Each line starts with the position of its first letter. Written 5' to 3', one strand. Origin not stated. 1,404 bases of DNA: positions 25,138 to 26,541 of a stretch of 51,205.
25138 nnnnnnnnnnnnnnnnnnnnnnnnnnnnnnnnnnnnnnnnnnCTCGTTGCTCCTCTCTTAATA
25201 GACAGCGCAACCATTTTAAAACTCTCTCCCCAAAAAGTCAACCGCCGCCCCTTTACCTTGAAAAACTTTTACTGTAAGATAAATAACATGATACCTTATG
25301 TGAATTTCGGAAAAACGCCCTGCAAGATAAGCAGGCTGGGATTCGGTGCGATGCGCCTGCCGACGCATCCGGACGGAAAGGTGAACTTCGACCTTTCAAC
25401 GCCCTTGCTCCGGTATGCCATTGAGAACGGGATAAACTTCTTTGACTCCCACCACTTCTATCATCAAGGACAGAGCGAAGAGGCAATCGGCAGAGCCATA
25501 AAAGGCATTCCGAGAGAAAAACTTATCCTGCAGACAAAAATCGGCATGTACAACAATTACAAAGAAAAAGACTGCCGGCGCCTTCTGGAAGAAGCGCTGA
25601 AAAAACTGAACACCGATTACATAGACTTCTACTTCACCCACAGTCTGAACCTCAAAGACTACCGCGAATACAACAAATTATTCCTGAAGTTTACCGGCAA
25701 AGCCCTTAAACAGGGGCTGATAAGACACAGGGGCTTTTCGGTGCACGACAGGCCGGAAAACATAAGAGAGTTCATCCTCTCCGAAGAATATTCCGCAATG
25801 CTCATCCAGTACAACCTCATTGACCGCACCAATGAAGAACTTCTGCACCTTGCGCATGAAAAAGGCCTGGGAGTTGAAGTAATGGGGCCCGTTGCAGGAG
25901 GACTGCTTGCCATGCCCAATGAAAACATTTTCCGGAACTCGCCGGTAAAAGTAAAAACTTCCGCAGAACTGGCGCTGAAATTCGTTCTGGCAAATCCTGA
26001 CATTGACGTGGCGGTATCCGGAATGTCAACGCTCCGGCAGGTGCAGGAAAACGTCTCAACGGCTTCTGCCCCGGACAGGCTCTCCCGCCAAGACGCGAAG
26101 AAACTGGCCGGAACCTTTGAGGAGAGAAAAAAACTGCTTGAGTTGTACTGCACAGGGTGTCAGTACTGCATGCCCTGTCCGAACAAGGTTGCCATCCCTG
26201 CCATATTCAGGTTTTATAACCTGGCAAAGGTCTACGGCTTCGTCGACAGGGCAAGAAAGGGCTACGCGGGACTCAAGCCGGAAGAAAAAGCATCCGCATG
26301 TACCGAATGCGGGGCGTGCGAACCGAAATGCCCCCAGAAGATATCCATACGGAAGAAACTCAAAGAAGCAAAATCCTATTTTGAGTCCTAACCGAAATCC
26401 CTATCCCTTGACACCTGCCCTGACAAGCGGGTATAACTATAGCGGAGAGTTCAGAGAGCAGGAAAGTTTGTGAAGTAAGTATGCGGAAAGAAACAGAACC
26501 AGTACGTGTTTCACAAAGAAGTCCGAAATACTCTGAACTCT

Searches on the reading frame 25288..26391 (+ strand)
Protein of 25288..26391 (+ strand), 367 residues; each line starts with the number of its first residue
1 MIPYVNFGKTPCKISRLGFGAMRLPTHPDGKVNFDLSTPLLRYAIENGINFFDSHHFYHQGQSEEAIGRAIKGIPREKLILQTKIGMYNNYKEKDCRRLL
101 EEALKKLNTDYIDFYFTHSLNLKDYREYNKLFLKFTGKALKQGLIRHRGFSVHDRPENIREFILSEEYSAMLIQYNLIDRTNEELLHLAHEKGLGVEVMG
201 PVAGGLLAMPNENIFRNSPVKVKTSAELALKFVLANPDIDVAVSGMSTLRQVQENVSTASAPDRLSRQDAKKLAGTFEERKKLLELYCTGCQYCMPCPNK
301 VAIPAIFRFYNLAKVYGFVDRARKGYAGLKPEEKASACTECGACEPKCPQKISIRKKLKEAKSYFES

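Call 15: find_encoding_contigs(protein=window:25288-26391:+, flank=10000, max_places=10)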
Protein window:25288-26391:+ (367 aa): no gene with exactly this product is on record in the collection.

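Call 17: find_homologous_proteins(query=window:25288-26391:+, max_evalue=1e-30)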
Query window:25288-26391:+ (367 aa): 4225 proteins with E <= 1e-30 among 8000 candidates; the best 120 are listed.
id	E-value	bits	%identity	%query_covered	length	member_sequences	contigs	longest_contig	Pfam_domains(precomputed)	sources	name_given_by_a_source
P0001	8.4e-233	790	100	94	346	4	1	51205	PF00248.28,PF13534.12,PF13183.12,PF13187.12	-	-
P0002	1.2e-189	648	76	100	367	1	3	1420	PF00248.28,PF13534.12,PF13183.12,PF13187.12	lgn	-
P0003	6.6e-189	646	75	100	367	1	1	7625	PF00248.28,PF13534.12,PF13183.12,PF13187.12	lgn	-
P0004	1.5e-188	645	76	100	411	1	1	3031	PF00248.28,PF13534.12,PF13183.12,PF13187.12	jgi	-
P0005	1.5e-187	642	74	100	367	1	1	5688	PF00248.28,PF13534.12,PF13183.12,PF13187.12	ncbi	-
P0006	9.3e-177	606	71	99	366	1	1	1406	PF00248.28,PF13534.12,PF13183.12,PF13187.12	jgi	-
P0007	1.5e-176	605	69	99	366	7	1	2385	PF00248.28,PF13534.12,PF13237.12,PF13183.12,PF13187.12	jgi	-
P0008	1.6e-176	605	69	99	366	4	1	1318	PF00248.28,PF13534.12,PF13237.12,PF13183.12,PF13187.12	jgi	-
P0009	9.6e-172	590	69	99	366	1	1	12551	PF00248.28,PF13534.12,PF13183.12,PF13187.12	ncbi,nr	ncbi:MAG: aldo/keto reductase [Candidatus Omnitrophica bacterium]|nr:aldo/keto reductase [Candidatus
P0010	3.7e-167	574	67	99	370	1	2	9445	PF00248.28,PF13534.12,PF13183.12,PF13187.12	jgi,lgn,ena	-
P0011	5.4e-167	574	67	99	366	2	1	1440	PF00248.28,PF13534.12,PF13237.12,PF13183.12,PF13187.12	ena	-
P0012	7.8e-167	573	67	99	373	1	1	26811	PF00248.28,PF13534.12,PF13237.12,PF13183.12,PF13187.12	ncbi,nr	ncbi:MAG: aldo/keto reductase [Candidatus Omnitrophica bacterium]|nr:aldo/keto reductase [Candidatus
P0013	3.4e-166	571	66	99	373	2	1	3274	PF00248.28,PF13534.12,PF13237.12,PF13183.12,PF13187.12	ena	-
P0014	5.6e-166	571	65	100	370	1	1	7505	PF00248.28,PF13534.12,PF13183.12,PF13187.12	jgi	jgi:uncharacterized protein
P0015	1.0e-165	570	67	99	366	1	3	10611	PF00248.28,PF13534.12,PF13183.12,PF13187.12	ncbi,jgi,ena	-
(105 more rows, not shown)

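Call 18: find_encoding_contigs(protein=P0003, flank=10000, max_places=4)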
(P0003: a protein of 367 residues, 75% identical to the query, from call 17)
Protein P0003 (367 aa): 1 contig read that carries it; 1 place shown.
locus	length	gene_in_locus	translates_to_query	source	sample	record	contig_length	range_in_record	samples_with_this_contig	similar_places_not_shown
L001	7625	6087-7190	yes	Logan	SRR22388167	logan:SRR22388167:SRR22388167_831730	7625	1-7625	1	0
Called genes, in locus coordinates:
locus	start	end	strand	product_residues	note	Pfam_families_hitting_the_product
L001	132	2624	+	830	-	PF01301:Glyco_hydro_35, PF02449:Glyco_hydro_42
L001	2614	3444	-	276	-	PF14315:DUF4380 (faint)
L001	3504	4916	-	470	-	PF00884:Sulfatase, PF01663:Phosphodiest, PF02995:DUF229 (weak), PF01676:Metalloenzyme (weak), PF16347:SGSH_C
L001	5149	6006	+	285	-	PF01261:AP_endonuc_2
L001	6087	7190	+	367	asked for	PF00248:Aldo_ket_red, PF13183:Fer4_8 (weak), PF13187:Fer4_9, PF13534:Fer4_17 (weak)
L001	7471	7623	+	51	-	?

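Call 19: find_encoding_contigs(protein=P0005, flank=10000, max_places=4)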
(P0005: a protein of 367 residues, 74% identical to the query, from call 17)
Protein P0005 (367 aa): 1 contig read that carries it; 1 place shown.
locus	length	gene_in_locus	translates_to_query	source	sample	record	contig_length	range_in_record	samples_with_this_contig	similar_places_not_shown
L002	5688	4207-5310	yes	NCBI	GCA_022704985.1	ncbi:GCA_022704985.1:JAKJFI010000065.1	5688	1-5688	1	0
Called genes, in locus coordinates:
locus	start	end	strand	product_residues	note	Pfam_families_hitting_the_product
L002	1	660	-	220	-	?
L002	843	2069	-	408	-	PF19425:Csd3_N2 (faint), PF01551:Peptidase_M23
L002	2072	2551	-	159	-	PF02542:YgbB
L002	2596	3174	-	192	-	PF00210:Ferritin (weak), PF02915:Rubrerythrin, PF23458:DUF7130 (weak), PF21349:RUBY_RBDX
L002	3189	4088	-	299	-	-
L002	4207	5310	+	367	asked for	PF00248:Aldo_ket_red, PF13183:Fer4_8 (weak), PF13187:Fer4_9 (weak), PF13534:Fer4_17 (weak)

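Call 20: find_encoding_contigs(protein=P0004, flank=10000, max_places=4)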
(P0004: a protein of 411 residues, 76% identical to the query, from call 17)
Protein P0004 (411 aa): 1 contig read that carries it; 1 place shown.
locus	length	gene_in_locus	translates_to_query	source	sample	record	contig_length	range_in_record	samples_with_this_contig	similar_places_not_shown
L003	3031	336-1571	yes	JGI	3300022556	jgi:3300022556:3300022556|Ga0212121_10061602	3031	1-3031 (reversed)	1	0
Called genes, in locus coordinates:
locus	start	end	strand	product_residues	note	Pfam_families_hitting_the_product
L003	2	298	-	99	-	?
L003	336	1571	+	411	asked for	PF00248:Aldo_ket_red, PF13183:Fer4_8 (weak), PF13187:Fer4_9 (weak), PF13534:Fer4_17 (weak)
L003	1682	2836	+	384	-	PF13173:AAA_14, PF25199:nSTAND_NTPase5 (weak), PF13635:DUF4143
